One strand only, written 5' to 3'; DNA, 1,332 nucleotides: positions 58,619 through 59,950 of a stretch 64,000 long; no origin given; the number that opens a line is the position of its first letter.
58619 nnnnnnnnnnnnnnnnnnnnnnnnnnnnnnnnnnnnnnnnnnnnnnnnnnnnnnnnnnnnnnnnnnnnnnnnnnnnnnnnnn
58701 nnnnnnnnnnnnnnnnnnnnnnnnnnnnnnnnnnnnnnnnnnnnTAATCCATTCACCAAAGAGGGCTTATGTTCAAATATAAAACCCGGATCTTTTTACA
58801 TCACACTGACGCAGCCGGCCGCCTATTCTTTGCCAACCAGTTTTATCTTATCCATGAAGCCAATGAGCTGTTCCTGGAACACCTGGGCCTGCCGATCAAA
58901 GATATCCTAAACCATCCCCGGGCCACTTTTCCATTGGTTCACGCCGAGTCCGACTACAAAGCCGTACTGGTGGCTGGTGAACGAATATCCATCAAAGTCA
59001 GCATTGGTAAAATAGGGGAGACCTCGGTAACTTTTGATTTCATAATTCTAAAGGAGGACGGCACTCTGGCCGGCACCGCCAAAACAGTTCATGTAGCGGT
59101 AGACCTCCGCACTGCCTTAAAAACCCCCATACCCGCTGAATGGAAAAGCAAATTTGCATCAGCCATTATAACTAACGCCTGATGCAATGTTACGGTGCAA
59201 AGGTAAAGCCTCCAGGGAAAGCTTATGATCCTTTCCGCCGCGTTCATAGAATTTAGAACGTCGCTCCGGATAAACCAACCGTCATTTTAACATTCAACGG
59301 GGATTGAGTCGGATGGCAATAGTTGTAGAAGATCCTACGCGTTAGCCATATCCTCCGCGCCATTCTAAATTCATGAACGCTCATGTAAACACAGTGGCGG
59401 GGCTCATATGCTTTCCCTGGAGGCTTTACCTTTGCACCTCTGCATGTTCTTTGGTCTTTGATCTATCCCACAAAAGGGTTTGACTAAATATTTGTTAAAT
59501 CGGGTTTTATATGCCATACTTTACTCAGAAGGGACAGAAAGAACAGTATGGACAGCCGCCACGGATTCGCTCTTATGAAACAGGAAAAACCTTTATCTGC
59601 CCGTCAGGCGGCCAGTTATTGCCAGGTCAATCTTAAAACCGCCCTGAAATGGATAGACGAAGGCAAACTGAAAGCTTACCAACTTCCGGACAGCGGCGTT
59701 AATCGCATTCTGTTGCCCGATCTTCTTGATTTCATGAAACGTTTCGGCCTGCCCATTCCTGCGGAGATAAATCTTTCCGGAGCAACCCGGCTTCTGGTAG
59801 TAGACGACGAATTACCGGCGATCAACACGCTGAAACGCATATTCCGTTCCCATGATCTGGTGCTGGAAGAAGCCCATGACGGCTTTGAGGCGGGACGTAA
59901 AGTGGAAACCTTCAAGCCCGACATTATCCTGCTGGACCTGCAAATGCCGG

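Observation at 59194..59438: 245-bp MITE-like element with perfect 29-bp terminal inverted repeats between the men cluster and the signalling operon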

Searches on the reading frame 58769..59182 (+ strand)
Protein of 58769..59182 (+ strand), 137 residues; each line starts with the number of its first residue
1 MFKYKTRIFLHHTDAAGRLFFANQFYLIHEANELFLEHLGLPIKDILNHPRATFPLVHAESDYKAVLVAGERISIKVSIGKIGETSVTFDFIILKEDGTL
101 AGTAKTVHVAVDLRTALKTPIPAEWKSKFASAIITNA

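Call 9: search_protein_families(library=pfam, proteins=[window:58769-59182:+])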
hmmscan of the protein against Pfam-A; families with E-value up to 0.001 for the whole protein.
window:58769-59182:+ (137 aa): 2 families
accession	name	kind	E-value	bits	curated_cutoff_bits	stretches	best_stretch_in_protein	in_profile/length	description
PF13279.12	4HBT_2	-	1e-12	49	25.5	1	12-128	5-121/122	Thioesterase-like superfamily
PF03061.28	4HBT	-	0.00057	20.6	20.6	1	17-100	2-77/79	Thioesterase superfamily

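Call 11: find_encoding_contigs(protein=window:58769-59182:+, flank=10000, max_places=10)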
Protein window:58769-59182:+ (137 aa): no gene with exactly this product is on record in the collection.

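Call 27: find_homologous_proteins(query=window:58769-59182:+, max_evalue=1e-10)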
Query window:58769-59182:+ (137 aa): 112 proteins with E <= 1e-10 among 121 candidates.
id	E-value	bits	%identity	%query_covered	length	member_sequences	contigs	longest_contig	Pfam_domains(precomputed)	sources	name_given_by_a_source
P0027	8.8e-84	296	100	100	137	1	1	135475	PF13279.13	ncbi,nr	ncbi:MAG: acyl-CoA thioesterase [Candidatus Omnitrophica bacterium]|nr:acyl-CoA thioesterase [Candid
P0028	8.9e-57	209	72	97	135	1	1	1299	PF13279.13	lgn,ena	-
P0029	1.7e-55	204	71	97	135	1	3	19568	PF13279.13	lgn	-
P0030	4.1e-54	200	69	99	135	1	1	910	PF03061.29,PF13279.13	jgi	jgi:1,4-dihydroxy-2-naphthoyl-CoA hydrolase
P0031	5.7e-54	200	69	98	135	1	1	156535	PF03061.29,PF13279.13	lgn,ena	-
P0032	5.9e-54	200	72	97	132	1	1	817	PF13279.13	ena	-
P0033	1.4e-53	198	71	97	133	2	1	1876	PF13279.13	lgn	-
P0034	5.5e-52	193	67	94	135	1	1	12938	PF03061.29,PF13279.13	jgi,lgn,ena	-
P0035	7.5e-52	193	67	94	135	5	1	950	PF03061.29,PF13279.13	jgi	jgi:1,4-dihydroxy-2-naphthoyl-CoA hydrolase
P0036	2.6e-51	191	70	97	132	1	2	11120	PF13279.13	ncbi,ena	-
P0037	3.3e-51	191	70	94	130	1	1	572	PF13279.13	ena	-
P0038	4.0e-51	190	67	94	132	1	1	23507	PF03061.29,PF13279.13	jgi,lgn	jgi:1,4-dihydroxy-2-naphthoyl-CoA hydrolase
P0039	5.8e-51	190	67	99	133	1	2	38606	PF03061.29,PF13279.13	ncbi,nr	ncbi:MAG: acyl-CoA thioesterase [Candidatus Omnitrophica bacterium]|nr:acyl-CoA thioesterase [Candid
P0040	1.8e-50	188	68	94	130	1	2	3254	PF03061.29,PF13279.13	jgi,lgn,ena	-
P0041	4.7e-50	187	67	94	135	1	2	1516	PF13279.13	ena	-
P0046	1.2e-49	186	70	97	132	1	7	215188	PF13279.13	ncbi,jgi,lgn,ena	jgi:1,4-dihydroxy-2-naphthoyl-CoA hydrolase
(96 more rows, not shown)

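Call 28: find_encoding_contigs(protein=P0029, flank=10000, max_places=3)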
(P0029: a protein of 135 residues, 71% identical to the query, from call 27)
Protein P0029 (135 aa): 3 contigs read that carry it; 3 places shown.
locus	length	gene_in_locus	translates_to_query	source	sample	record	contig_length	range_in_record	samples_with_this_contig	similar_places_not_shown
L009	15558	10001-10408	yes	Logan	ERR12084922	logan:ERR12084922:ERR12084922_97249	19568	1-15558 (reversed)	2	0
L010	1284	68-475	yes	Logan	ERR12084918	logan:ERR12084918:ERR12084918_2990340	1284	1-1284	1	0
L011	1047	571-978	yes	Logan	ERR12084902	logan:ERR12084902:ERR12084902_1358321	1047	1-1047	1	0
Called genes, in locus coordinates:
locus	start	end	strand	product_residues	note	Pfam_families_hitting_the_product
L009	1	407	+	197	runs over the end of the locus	PF02525:Flavodoxin_2, PF03358:FMN_red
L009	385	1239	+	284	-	PF00293:NUDIX, PF14815:NUDIX_4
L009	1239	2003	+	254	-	PF03372:Exo_endo_phos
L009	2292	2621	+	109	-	PF01161:PBP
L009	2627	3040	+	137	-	-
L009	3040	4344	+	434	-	PF13742:tRNA_anti_2, PF02601:Exonuc_VII_L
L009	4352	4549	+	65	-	PF02609:Exonuc_VII_S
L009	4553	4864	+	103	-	PF00355:Rieske, PF13806:Rieske_2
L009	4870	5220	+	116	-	PF11969:DcpS_C, PF01230:HIT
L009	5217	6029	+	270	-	PF00378:ECH_1, PF16113:ECH_2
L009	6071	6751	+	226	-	PF25231:DUF7847 (weak)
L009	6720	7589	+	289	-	PF01040:UbiA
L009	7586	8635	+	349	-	PF21508:MenC_N, PF13378:MR_MLE_C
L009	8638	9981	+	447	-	PF00501:AMP-binding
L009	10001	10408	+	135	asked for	PF13279:4HBT_2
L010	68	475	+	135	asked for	PF13279:4HBT_2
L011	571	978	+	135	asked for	PF13279:4HBT_2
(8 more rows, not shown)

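Call 29: find_encoding_contigs(protein=P0031, flank=10000, max_places=3)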
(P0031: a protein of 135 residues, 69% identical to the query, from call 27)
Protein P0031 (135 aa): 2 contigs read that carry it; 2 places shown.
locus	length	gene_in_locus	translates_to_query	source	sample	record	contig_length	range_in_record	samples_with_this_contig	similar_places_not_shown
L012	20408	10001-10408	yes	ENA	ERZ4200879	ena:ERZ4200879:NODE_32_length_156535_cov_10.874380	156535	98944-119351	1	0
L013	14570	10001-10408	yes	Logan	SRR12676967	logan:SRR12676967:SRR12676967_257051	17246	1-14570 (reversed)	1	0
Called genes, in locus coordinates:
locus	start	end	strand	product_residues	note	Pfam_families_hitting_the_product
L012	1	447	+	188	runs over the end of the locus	PF02525:Flavodoxin_2, PF03358:FMN_red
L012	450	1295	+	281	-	PF07238:PilZ, PF00293:NUDIX, PF14815:NUDIX_4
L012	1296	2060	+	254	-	PF03372:Exo_endo_phos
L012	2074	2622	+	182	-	PF01161:PBP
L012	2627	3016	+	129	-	-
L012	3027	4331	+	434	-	PF13742:tRNA_anti_2, PF02601:Exonuc_VII_L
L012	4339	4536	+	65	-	PF02609:Exonuc_VII_S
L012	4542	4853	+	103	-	PF00355:Rieske, PF13806:Rieske_2, PF22543:Rieske_4 (faint)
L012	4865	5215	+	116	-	PF11969:DcpS_C, PF01230:HIT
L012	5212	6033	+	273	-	PF00378:ECH_1, PF16113:ECH_2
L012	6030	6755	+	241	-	PF25231:DUF7847 (weak)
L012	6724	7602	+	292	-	PF01040:UbiA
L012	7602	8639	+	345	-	PF21508:MenC_N, PF13378:MR_MLE_C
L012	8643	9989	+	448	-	PF00501:AMP-binding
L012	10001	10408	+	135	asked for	PF13279:4HBT_2, PF03061:4HBT (faint)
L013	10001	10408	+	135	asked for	PF13279:4HBT_2, PF03061:4HBT (faint)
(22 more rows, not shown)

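Call 30: find_encoding_contigs(protein=P0046, flank=10000, max_places=4)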
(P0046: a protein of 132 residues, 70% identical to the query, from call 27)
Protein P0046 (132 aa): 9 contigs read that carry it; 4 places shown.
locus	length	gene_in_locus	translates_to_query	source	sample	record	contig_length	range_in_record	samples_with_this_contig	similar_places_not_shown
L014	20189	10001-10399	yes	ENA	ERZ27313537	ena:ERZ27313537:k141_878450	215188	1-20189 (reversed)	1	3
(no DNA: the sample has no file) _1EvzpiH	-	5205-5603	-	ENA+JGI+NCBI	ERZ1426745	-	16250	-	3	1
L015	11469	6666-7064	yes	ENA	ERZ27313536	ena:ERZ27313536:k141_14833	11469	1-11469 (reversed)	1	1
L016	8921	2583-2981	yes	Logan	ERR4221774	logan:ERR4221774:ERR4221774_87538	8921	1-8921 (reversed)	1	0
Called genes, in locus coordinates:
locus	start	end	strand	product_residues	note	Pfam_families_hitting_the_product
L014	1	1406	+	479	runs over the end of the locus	PF06450:NhaB, PF03600:CitMHS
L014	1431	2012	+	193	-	PF02525:Flavodoxin_2, PF03358:FMN_red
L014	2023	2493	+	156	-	PF07238:PilZ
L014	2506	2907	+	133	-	PF00293:NUDIX, PF14815:NUDIX_4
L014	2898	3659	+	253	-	PF03372:Exo_endo_phos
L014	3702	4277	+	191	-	PF01161:PBP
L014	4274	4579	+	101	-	-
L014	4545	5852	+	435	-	PF13742:tRNA_anti_2, PF02601:Exonuc_VII_L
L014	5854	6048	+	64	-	PF02609:Exonuc_VII_S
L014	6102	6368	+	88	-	-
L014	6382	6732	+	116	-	PF11969:DcpS_C, PF01230:HIT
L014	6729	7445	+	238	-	-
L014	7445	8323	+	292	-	PF01040:UbiA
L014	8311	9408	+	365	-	PF21508:MenC_N, PF13378:MR_MLE_C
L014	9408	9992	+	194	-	PF00501:AMP-binding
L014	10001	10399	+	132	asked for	PF13279:4HBT_2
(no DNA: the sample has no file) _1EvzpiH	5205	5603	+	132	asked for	PF13279:4HBT_2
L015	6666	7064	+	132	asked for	PF13279:4HBT_2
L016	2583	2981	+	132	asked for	PF13279:4HBT_2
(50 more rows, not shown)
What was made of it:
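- Variable cargo follows, then ilvN and ilvB (calls 28-30).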

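Call 55: list_cluster_members(proteins=[P0027, P0001])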
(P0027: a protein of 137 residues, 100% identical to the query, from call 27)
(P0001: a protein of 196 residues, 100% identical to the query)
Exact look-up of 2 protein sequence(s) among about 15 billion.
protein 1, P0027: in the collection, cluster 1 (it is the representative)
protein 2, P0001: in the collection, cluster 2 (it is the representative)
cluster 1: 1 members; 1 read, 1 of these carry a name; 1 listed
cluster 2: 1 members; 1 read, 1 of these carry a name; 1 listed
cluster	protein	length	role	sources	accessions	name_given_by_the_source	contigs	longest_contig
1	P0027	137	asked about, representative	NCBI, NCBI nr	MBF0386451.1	MAG: acyl-CoA thioesterase [Candidatus Omnitrophica bacterium] | acyl-CoA thioesterase [Candidatus Omnitrophota bacterium]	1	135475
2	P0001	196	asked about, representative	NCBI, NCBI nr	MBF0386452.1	MAG: response regulator [Candidatus Omnitrophica bacterium] | response regulator [Candidatus Omnitrophota bacterium]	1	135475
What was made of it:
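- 58769..59182 (+): Left neighbour: 4HBT-type acyl-CoA thioesterase (DHNA-CoA hydrolase-like), the last gene of the conserved men cluster. Calls 9, 27, 55 (MBF0386451.1); synteny in calls 28-30.
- On MITE (non-autonomous TIR transposon): Flanking NCBI protein accessions are consecutive (call 55). The source proteins form single-member clusters (call 55).
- On Inverton (invertible promoter): No reads are available, and there is no second assembly of this population (call 55).
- Checked: The NCBI protein accessions of the two flanking genes are consecutive, MBF0386451.1 and MBF0386452.1 (call 55).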

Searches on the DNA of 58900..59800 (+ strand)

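Call 7: search_rna_families(source=window, start=58900, end=59800, threshold=evalue, max_evalue=1, show_alignments=3)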
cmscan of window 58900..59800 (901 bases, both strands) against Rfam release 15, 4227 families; matches with E-value up to 1: 0.
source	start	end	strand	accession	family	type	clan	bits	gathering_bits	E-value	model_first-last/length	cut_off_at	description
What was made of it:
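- On Described structured RNA family (Rfam 15): No hit at E of 1 or below in 58900-59800 (call 7).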

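Call 32: search_dna_similar(query=window:59194-59438:+, collection=plasmids, mode=distant, max_evalue=10, max_rows=15)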
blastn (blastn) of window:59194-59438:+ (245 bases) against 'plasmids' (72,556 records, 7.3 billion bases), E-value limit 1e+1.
Records with a match: 8; places in all: 11; records where one place covers at least 80% of the query: 0.
Best place of each record, by identity: 90-95% 4; 80-90% 4.
By first word of the organism name: Pantoea 6; Duffyella 1; Pseudoalteromonas 1.
By predicted mobility (MOB-suite, as given by PLSDB): non-mobilizable 8.
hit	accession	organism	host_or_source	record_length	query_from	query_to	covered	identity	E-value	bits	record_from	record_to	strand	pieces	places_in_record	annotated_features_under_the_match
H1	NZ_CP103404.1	Pantoea agglomerans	cell culture,leaves of diseased walnut ...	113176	215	242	11%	92.9%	2e-1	43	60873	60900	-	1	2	STY4528 family pathogenicity island replication protein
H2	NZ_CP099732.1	Pantoea agglomerans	cell culture,Rotten Potato Tubers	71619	215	242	11%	92.9%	2e-1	43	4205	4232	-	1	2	STY4528 family pathogenicity island replication protein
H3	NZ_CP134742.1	Pantoea agglomerans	cell culture,Water from creek adjacent ...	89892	215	242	11%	92.9%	2e-1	43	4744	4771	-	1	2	STY4528 family pathogenicity island replication protein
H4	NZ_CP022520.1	Pantoea vagans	masson pine,cell culture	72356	215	242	11%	89.3%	9e+0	38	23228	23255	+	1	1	STY4528 family pathogenicity island replication protein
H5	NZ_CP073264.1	Duffyella gerundensis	Lolium perenne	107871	215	242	11%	89.3%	9e+0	38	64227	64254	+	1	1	STY4528 family pathogenicity island replication protein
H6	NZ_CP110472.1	Pantoea anthophila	Wampee planting region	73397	215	242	11%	89.3%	9e+0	38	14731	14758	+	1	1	STY4528 family pathogenicity island replication protein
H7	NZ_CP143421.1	Pantoea agglomerans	Phaseolus vulgaris,cell ...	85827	215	242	11%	89.3%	9e+0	38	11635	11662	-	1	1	STY4528 family pathogenicity island replication protein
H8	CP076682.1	Pseudoalteromonas shioyasakiensis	isolated microorganism,Ocean water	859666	79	103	10%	92.0%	9e+0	37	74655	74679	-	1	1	fadD: long-chain-fatty-acid--CoA ligase FadD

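Call 33: search_dna_similar(query=window:59194-59438:+, collection=phages, mode=distant, max_evalue=10, max_rows=15)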
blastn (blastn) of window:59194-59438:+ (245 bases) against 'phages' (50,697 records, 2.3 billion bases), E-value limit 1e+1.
Records with a match: 7; places in all: 7; records where one place covers at least 80% of the query: 0.
Best place of each record, by identity: >=99% 7.
By first word of the organism name: Aeromonas 7.
By host as written in the record: Aeromonas hydrophila 7.
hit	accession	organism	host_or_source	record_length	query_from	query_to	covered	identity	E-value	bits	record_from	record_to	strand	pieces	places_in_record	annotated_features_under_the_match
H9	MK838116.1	Aeromonas phage LAh10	Aeromonas hydrophila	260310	112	130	8%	100.0%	1e+1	36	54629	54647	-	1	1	hypothetical protein (x2)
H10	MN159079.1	Aeromonas phage D9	Aeromonas hydrophila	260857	112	130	8%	100.0%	1e+1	36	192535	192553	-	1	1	hypothetical protein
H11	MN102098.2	Aeromonas phage D3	Aeromonas hydrophila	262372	112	130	8%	100.0%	1e+1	36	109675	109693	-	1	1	hypothetical protein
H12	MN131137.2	Aeromonas phage D6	Aeromonas hydrophila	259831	112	130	8%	100.0%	1e+1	36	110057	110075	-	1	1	hypothetical protein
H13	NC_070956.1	Aeromonas phage LAh10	Aeromonas hydrophila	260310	112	130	8%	100.0%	1e+1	36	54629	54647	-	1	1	hypothetical protein (x2)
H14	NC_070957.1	Aeromonas phage D3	Aeromonas hydrophila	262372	112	130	8%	100.0%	1e+1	36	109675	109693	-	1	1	hypothetical protein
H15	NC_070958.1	Aeromonas phage D6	Aeromonas hydrophila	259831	112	130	8%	100.0%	1e+1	36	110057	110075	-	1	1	hypothetical protein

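Call 70: search_dna_similar(query=window:59194-59438:+, collection=ecoli_genomes, mode=distant, max_evalue=10, max_rows=10)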
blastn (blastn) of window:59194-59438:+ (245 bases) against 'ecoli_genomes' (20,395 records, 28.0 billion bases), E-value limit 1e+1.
No match.
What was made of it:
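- Closest known: Bacterial MITEs with whole-element hairpin structure. Different: BLASTN against E. coli genomes, plasmids and phages showed no sequence similarity (calls 32, 33, 70).
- Tried and rejected: BLASTN (word size 11) against plasmids, phages and E. coli genomes: only short chance matches in coding sequence, or nothing (calls 32, 33, 70).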

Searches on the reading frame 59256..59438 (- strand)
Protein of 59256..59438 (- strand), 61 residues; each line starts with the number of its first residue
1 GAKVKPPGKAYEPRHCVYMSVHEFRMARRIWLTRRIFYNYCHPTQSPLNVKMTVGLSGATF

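Call 60: search_protein_representatives(protein=window:59256-59438:-)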
Query: 61 residues. Proteins with E-value up to 0.001 (for the whole library): 3; up to 1e-10: 1; up to 1e-30: 0. The best 3 are listed.
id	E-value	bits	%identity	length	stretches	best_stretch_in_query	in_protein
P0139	2.4e-13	65.4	40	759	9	10-39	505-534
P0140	2.2e-04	37.2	42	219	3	2-27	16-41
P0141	5.3e-04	35.9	33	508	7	8-58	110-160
